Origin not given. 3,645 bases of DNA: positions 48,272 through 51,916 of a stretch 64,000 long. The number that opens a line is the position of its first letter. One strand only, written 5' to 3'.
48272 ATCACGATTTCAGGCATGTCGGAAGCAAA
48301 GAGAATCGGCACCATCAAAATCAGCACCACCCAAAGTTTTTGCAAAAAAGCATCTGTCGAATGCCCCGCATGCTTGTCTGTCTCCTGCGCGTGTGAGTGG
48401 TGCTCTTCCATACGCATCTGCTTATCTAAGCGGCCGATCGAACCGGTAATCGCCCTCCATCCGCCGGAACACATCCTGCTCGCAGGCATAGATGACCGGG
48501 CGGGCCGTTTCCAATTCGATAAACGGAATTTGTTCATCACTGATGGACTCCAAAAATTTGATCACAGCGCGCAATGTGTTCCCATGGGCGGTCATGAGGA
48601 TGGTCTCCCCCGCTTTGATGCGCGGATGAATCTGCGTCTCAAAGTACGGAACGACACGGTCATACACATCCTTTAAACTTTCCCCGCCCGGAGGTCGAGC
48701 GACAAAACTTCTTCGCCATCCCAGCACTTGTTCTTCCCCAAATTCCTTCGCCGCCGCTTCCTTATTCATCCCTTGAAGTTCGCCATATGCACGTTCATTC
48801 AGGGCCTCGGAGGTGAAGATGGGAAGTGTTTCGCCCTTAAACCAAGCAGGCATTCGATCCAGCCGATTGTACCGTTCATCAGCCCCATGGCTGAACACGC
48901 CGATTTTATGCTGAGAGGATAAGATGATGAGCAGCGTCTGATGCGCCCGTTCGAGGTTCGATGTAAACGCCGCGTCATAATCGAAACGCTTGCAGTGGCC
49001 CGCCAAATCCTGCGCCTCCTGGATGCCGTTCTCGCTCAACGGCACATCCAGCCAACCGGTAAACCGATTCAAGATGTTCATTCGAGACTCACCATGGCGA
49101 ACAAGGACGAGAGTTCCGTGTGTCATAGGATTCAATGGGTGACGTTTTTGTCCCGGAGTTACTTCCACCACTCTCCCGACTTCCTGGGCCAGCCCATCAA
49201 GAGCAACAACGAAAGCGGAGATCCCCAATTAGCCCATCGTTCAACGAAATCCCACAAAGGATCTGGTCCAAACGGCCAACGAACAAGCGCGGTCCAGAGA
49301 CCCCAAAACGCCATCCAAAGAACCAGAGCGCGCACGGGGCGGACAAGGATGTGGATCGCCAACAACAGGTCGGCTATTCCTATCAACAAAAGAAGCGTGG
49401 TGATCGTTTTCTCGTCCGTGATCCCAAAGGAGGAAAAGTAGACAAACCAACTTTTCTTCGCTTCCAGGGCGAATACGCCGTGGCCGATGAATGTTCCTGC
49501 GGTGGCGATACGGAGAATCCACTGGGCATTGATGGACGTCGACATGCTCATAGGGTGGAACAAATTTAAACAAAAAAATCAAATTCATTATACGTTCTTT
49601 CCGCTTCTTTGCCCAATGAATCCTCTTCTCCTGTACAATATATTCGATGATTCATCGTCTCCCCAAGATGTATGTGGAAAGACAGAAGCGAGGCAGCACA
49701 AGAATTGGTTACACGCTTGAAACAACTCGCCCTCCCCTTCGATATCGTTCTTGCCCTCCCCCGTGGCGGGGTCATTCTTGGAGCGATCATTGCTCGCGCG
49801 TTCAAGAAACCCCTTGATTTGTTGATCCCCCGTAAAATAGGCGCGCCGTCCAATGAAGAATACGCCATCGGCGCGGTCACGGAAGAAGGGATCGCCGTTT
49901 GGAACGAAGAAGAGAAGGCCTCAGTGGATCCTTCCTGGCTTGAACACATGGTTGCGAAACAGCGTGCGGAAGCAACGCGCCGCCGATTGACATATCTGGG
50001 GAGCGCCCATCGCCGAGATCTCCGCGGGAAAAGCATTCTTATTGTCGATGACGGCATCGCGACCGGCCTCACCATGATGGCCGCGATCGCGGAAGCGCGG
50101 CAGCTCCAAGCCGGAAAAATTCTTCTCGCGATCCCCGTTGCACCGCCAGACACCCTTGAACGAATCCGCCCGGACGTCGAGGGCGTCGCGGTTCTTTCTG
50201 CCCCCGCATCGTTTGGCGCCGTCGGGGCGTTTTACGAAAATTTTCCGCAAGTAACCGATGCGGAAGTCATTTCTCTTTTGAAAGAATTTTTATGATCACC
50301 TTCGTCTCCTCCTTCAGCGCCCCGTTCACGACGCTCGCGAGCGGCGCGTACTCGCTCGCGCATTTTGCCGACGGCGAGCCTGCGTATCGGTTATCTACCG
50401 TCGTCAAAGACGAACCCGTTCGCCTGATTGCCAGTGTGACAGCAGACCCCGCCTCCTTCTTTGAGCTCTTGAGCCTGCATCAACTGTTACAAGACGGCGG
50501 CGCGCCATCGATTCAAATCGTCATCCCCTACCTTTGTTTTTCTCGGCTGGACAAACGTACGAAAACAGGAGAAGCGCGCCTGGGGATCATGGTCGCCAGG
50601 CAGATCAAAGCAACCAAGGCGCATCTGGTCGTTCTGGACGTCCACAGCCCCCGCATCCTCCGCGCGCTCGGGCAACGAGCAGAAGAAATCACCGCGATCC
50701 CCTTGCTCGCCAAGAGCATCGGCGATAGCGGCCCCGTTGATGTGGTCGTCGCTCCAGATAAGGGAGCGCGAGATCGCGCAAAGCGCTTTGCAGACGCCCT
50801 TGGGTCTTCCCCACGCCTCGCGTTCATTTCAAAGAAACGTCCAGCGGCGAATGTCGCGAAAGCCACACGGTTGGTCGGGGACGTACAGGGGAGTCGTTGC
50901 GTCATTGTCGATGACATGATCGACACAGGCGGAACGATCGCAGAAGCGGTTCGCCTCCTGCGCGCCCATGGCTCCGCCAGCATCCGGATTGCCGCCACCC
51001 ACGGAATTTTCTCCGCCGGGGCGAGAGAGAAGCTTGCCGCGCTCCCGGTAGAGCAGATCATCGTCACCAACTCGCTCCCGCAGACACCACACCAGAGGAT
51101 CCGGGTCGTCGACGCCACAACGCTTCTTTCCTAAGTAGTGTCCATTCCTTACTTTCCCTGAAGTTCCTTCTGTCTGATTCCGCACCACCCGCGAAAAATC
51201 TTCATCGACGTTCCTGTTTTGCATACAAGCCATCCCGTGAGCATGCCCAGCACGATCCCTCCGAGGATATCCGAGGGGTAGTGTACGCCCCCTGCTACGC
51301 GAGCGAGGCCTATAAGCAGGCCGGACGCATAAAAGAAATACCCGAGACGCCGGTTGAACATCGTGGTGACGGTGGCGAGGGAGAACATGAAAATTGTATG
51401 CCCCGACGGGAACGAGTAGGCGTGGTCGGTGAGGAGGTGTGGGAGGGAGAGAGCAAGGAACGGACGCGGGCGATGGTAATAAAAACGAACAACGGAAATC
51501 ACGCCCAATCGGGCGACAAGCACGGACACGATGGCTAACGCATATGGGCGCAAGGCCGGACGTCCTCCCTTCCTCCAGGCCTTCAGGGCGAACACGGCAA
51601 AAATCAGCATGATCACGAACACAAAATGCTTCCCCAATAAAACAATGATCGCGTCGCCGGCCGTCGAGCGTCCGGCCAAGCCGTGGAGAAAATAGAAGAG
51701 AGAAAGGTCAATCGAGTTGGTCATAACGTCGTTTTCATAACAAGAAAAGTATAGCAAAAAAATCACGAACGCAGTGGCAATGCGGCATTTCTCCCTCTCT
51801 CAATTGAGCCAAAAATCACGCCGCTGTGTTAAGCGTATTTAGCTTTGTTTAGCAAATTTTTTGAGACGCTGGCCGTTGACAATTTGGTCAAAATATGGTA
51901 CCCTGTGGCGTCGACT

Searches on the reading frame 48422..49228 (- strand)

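Call 9: search_protein_families(library=pfam, proteins=[window:48422-49228:-], max_evalue=0.01)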
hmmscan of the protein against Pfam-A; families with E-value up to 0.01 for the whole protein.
window:48422-49228:- (268 aa): 1 family
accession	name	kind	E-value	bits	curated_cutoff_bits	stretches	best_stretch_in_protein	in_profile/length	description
PF00300.27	His_Phos_1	-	1.2e-36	126.6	21.7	2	40-105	1-66/194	Histidine phosphatase superfamily (branch 1)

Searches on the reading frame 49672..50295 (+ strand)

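Call 9: search_protein_families(library=pfam, proteins=[window:49672-50295:+], max_evalue=0.01)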
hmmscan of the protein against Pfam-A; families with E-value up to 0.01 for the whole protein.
window:49672-50295:+ (207 aa): 2 families
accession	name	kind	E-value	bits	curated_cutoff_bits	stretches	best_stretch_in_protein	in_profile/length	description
PF00156.33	Pribosyltran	-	1.8e-13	50.5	26.3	1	23-167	30-135/158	Phosphoribosyl transferase domain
PF14681.12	UPRTase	-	0.0027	17.6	27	1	115-175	116-178/206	Uracil phosphoribosyltransferase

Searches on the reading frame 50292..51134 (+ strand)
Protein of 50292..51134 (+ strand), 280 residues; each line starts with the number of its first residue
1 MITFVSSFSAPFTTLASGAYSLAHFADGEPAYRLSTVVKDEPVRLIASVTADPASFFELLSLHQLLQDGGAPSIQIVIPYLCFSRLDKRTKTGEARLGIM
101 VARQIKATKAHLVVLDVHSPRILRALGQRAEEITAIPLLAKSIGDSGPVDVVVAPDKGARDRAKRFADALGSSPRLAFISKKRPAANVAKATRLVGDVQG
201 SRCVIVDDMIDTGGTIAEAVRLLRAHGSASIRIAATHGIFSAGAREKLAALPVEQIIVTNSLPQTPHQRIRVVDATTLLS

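Call 9: search_protein_families(library=pfam, proteins=[window:50292-51134:+], max_evalue=0.01)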
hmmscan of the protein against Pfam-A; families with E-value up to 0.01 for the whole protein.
window:50292-51134:+ (280 aa): 4 families
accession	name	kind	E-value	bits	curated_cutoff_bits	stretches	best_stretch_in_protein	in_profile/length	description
PF00156.33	Pribosyltran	-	1.2e-18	67.4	26.3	1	133-237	13-124/158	Phosphoribosyl transferase domain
PF14572.12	Pribosyl_synth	-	1e-17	65.1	27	1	192-278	75-165/184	Phosphoribosyl synthetase-associated domain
PF13793.12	Pribosyltran_N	-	3.1e-10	40.4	25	1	18-101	25-109/117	N-terminal domain of ribose phosphate pyrophosphokinase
PF14681.12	UPRTase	-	7.7e-06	26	27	1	187-249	107-169/206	Uracil phosphoribosyltransferase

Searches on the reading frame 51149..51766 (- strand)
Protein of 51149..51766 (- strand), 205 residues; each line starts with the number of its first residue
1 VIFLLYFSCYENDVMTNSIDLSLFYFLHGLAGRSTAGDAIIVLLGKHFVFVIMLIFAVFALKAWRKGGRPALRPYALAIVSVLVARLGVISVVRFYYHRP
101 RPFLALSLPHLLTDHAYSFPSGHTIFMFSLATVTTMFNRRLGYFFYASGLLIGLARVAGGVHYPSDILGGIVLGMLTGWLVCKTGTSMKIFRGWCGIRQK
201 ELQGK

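Call 9: search_protein_families(library=pfam, proteins=[window:51149-51766:-], max_evalue=0.01)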
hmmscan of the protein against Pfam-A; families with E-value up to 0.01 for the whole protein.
window:51149-51766:- (205 aa): 3 families
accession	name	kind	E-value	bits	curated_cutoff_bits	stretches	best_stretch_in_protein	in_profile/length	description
PF01569.27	PAP2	-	2.9e-21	76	27.2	1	77-182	3-122/130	PAP2 superfamily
PF14378.12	PAP2_3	-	1.6e-06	28.5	27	1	104-177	112-187/190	PAP2 superfamily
PF14360.12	PAP2_C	-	0.0025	18.8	27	1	121-179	8-70/74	PAP2 superfamily C-terminal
